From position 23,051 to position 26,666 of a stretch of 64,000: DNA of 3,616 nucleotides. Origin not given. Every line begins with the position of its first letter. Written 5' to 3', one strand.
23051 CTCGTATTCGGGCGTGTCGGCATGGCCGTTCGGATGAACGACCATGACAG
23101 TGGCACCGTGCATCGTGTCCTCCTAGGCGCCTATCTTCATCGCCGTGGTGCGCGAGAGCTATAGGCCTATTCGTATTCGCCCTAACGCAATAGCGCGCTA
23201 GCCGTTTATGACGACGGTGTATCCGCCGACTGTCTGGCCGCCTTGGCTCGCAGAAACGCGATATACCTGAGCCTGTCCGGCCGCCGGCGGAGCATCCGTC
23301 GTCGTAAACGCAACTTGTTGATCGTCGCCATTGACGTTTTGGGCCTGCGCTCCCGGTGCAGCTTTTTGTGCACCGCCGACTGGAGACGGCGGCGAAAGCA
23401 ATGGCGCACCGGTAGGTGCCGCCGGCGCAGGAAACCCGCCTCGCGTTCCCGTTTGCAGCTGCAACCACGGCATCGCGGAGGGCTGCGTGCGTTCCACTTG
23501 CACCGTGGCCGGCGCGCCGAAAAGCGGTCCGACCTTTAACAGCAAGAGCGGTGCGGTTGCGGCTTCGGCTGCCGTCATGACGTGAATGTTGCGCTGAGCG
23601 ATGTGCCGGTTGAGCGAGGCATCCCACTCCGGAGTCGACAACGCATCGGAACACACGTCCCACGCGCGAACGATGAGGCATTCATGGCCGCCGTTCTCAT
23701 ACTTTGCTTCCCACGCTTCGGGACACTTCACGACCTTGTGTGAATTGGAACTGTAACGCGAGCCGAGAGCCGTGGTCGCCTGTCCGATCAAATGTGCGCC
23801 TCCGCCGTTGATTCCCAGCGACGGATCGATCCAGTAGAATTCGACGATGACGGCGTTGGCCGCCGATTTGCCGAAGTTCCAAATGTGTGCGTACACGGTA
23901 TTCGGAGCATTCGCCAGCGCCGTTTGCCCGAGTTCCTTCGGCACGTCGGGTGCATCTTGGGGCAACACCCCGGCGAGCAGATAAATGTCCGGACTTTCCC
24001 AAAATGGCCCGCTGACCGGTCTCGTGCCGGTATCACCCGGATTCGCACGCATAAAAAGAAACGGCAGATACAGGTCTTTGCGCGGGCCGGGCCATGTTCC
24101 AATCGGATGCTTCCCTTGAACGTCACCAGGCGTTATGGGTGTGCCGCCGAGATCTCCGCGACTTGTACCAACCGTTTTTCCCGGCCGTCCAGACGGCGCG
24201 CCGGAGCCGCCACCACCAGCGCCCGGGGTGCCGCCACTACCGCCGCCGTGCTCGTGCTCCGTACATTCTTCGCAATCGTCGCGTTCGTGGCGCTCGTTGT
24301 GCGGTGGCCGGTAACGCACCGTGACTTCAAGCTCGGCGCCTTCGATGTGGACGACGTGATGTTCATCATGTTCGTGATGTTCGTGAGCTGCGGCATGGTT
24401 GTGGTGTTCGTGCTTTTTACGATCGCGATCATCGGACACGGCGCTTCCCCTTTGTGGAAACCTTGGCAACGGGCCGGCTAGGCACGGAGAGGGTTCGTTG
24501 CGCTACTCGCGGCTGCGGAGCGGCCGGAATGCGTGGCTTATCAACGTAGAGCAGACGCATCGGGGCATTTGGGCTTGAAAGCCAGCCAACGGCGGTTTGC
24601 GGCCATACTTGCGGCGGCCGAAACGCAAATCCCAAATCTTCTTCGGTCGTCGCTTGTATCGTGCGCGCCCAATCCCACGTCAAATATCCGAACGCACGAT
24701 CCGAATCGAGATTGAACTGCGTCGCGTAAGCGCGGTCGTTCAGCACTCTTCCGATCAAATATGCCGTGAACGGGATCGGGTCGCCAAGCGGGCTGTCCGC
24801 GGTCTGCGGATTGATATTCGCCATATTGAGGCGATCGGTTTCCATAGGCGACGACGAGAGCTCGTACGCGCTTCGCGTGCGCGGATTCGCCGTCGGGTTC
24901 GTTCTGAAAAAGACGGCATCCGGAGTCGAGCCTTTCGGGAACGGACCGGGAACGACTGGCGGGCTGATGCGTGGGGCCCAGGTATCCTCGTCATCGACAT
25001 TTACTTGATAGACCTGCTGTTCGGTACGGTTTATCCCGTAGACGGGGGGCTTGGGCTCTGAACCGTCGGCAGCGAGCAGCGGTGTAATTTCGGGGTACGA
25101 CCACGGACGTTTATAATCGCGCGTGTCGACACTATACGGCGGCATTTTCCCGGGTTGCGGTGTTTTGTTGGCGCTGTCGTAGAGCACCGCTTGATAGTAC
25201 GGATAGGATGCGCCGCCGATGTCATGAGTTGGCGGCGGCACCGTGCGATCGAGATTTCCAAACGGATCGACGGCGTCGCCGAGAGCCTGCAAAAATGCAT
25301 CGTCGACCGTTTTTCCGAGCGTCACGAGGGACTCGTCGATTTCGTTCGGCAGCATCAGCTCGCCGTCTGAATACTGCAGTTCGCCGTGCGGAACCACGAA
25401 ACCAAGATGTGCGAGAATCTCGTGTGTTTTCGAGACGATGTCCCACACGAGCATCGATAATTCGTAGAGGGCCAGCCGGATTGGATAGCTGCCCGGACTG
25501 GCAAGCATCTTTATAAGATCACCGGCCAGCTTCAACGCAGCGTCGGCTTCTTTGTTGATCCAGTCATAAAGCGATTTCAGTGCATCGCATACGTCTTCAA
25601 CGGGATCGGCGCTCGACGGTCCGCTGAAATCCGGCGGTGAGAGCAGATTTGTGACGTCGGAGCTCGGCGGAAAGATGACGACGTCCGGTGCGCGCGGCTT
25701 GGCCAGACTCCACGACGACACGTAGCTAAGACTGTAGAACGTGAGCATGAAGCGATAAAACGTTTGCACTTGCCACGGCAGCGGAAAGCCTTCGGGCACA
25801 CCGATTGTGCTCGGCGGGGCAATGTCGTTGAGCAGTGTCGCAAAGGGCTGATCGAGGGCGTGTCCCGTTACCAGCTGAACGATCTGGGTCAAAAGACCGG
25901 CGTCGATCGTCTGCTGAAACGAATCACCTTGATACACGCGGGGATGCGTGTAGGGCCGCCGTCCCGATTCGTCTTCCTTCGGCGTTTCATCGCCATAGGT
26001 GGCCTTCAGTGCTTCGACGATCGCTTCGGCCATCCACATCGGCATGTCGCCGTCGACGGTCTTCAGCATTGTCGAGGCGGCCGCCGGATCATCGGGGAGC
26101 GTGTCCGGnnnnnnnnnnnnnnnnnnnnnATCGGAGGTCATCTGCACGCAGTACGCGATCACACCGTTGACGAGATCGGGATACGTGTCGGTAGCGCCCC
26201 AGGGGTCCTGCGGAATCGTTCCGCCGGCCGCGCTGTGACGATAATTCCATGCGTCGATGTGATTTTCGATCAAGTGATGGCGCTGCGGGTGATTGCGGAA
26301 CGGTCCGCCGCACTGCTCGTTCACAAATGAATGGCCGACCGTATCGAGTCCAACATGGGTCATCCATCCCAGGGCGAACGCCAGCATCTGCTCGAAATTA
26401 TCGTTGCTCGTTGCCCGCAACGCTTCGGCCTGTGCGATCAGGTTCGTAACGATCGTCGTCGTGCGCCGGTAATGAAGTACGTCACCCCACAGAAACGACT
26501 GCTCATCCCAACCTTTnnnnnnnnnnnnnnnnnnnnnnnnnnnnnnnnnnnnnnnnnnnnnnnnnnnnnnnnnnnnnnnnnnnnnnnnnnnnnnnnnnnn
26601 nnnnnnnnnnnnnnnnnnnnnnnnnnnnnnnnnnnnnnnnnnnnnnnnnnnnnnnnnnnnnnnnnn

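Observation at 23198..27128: Translationally coupled pair: 899-aa Zn-phospholipase-C-like protein and His-rich/Gly-rich protein of unknown function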

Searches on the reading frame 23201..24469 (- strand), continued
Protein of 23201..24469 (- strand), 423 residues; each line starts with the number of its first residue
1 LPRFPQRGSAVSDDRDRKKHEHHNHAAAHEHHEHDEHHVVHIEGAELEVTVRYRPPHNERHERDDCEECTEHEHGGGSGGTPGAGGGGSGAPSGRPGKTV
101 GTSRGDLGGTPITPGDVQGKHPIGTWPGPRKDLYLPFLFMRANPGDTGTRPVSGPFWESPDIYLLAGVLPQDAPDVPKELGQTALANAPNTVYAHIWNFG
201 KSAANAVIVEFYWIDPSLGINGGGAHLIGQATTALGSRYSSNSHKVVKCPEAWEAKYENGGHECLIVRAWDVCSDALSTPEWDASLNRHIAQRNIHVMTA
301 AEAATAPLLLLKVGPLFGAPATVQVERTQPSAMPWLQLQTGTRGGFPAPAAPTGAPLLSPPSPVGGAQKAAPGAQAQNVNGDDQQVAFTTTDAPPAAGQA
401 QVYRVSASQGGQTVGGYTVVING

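Call 73: find_encoding_contigs(protein=P0446, flank=7000, max_places=1)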
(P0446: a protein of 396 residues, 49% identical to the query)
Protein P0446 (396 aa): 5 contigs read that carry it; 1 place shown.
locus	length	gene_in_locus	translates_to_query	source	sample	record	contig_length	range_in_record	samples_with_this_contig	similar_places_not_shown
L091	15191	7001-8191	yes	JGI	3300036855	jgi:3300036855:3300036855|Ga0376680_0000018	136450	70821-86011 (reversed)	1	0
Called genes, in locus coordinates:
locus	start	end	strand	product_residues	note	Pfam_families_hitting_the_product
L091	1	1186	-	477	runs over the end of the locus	PF01642:MM_CoA_mutase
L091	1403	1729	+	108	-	-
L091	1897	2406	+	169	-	PF06210:DUF1003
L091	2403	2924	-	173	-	PF00156:Pribosyltran (weak)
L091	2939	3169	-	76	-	-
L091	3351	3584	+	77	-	-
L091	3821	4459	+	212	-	PF01656:CbiA, PF13614:AAA_31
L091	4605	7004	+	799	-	PF00882:Zn_dep_PLPC (weak)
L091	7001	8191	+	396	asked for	-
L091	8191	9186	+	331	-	PF02492:cobW, PF07683:CobW_C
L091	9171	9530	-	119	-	-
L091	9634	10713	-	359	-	PF08240:ADH_N, PF00107:ADH_zinc_N, PF13602:ADH_zinc_N_2 (weak)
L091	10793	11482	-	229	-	PF00072:Response_reg, PF00486:Trans_reg_C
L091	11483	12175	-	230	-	PF01895:PhoU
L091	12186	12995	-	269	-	PF20703:nSTAND1 (weak), PF02463:SMC_N (weak), PF13555:AAA_29 (weak), PF00005:ABC_tran, PF13304:AAA_21 (faint)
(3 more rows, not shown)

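Call 76: find_related_loci(query=A5, collection=metagenome_contigs, flank=6000)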
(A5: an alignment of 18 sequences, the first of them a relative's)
Query A5 (417 aa) in metagenome_contigs; peptide patterns used: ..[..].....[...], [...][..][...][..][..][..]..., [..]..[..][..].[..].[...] (x = any residue, [..] = any of these).
600 stretches matched a pattern (row limit reached: there are more); 349 encode a relative of the query (tblastn E <= 1e-3); the best 80 are kept; 80 distinct loci.
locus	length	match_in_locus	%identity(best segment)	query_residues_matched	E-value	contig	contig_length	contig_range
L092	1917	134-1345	51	1-413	1e-138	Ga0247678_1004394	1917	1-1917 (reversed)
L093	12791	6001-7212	51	1-413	3e-129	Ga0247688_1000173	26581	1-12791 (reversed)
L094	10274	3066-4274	50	1-413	6e-111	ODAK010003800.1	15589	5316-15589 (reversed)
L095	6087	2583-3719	48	1-413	3e-106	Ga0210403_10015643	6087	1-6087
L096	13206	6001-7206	47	7-415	7e-103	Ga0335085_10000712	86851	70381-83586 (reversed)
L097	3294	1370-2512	47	1-413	2e-103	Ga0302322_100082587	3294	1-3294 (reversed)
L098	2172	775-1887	51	34-413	9e-103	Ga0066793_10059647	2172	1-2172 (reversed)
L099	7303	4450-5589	46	1-412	3e-97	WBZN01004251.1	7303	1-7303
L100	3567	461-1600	46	1-412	2e-98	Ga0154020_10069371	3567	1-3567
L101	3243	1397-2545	46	1-416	6e-99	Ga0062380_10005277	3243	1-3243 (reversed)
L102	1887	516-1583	47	34-413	2e-102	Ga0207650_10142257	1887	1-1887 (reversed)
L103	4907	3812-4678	55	15-306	4e-96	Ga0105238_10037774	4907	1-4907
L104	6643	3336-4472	45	1-413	3e-94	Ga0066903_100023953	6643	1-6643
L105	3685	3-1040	47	47-416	6e-95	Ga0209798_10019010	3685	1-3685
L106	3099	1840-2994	40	7-413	2e-94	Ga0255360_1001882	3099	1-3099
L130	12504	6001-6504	55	55-221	1e-49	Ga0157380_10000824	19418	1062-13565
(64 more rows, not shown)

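Call 79: search_protein_families(library=pfam, proteins=[L090:8146-9135:+], max_evalue=0.001)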
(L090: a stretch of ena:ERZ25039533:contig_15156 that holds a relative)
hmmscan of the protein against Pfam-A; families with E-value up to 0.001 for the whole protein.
L090:8146-9135:+ (330 aa): 2 families
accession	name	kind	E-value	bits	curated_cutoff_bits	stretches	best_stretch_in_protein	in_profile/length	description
PF02492.25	cobW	-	4.9e-51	173.3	20.7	1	9-184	1-179/180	CobW/HypB/UreG, nucleotide-binding domain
PF07683.19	CobW_C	-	2.9e-18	66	22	1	223-309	2-94/94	Cobalamin synthesis protein cobW C-terminal domain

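Call 96: find_encoding_contigs(protein=P0416, flank=8000, max_places=1)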
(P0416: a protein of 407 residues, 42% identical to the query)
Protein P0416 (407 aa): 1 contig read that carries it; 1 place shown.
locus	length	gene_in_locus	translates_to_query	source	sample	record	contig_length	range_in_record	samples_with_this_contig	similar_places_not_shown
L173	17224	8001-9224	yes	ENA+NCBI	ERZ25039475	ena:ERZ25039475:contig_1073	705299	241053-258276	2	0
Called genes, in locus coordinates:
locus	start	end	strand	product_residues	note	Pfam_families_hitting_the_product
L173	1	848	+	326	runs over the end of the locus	PF01118:Semialdhyde_dh, PF22698:Semialdhyde_dhC_1, PF02774:Semialdhyde_dhC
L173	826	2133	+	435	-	PF01960:ArgJ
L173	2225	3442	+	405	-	PF00202:Aminotran_3, PF01212:Beta_elim_lyase (weak)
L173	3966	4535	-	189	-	-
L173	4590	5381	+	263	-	PF13622:4HBT_3, PF20789:4HBT_3C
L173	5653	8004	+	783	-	PF00882:Zn_dep_PLPC (faint)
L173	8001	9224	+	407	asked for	-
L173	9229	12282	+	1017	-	PF18276:TcA_TcB_BD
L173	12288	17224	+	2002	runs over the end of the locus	PF03534:SpvB, PF05593:RHS_repeat (faint), PF13517:FG-GAP_3, PF12256:TcdB_toxin_midN, PF13517:FG-GAP_3, PF25023:TEN_YD-shell (faint)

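Call 101: search_protein_families(library=pfam, proteins=[L130:7032-11981:+], max_evalue=0.0001)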
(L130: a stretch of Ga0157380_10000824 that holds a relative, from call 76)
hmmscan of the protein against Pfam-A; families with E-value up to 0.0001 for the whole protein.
L130:7032-11981:+ (1650 aa): 4 families
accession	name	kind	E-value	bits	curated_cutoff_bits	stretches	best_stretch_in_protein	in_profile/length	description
PF03534.18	SpvB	-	2.9e-97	325.8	22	1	48-344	1-287/287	Salmonella virulence plasmid 65kDa B protein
PF12256.14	TcdB_toxin_midN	-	2.4e-36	125.2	24.8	1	721-851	28-159/181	Insecticide toxin TcdB middle/N-terminal region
PF12255.14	TcdB_toxin_midC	-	5.6e-35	120.9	25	1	943-1069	2-139/147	Insecticide toxin TcdB middle/C-terminal region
PF13517.12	FG-GAP_3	-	1.2e-13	51.9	26.9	1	512-574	1-61/61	FG-GAP-like repeat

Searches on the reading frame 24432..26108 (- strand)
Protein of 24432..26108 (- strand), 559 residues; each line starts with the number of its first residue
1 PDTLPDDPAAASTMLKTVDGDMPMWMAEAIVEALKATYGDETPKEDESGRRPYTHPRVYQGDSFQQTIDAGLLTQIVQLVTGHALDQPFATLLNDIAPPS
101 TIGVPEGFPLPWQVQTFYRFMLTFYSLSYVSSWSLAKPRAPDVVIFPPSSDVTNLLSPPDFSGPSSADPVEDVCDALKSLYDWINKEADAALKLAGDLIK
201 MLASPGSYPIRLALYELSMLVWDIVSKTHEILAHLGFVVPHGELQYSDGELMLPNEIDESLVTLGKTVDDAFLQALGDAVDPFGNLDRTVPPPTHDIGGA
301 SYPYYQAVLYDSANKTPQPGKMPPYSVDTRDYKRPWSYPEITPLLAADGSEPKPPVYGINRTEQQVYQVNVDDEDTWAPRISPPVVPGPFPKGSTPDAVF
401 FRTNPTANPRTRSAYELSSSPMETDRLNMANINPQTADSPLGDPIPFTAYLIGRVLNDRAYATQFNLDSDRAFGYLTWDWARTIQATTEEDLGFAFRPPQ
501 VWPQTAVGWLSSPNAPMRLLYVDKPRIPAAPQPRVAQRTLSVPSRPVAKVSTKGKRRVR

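Call 46: search_protein_families(library=pfam, proteins=[window:24432-26108:-], max_evalue=10)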
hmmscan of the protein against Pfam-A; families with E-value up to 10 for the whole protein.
seq(559 aa): 0 families

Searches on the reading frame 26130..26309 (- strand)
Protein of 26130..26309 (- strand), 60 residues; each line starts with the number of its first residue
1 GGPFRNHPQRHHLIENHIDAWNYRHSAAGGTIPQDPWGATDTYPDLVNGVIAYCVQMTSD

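Call 92: search_protein_families(library=pfam, proteins=[window:26130-26309:-], max_evalue=10)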
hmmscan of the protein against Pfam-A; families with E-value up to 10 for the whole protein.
seq(60 aa): 0 families

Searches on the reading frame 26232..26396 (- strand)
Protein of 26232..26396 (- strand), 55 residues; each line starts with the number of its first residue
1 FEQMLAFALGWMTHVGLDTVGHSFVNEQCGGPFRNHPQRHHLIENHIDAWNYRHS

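Call 92: search_protein_families(library=pfam, proteins=[window:26232-26396:-], max_evalue=10)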
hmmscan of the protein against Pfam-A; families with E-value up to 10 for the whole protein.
seq(55 aa): 2 families
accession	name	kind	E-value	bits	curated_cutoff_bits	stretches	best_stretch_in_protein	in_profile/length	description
PF00882.24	Zn_dep_PLPC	-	0.00072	20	26.8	1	4-50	79-123/167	Zinc dependent phospholipase C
PF14213.11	DUF4325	-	0.028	14.6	23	1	16-44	25-57/64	STAS-like domain of unknown function (DUF4325)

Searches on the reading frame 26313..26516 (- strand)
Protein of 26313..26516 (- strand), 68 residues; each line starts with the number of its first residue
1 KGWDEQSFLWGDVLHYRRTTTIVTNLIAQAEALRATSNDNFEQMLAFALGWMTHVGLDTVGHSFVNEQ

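Call 92: search_protein_families(library=pfam, proteins=[window:26313-26516:-], max_evalue=10)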
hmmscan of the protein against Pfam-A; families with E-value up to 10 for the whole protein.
seq(68 aa): 1 family
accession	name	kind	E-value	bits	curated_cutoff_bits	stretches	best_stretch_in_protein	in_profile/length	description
PF00882.24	Zn_dep_PLPC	-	8e-05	23.1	26.8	1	11-62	46-97/167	Zinc dependent phospholipase C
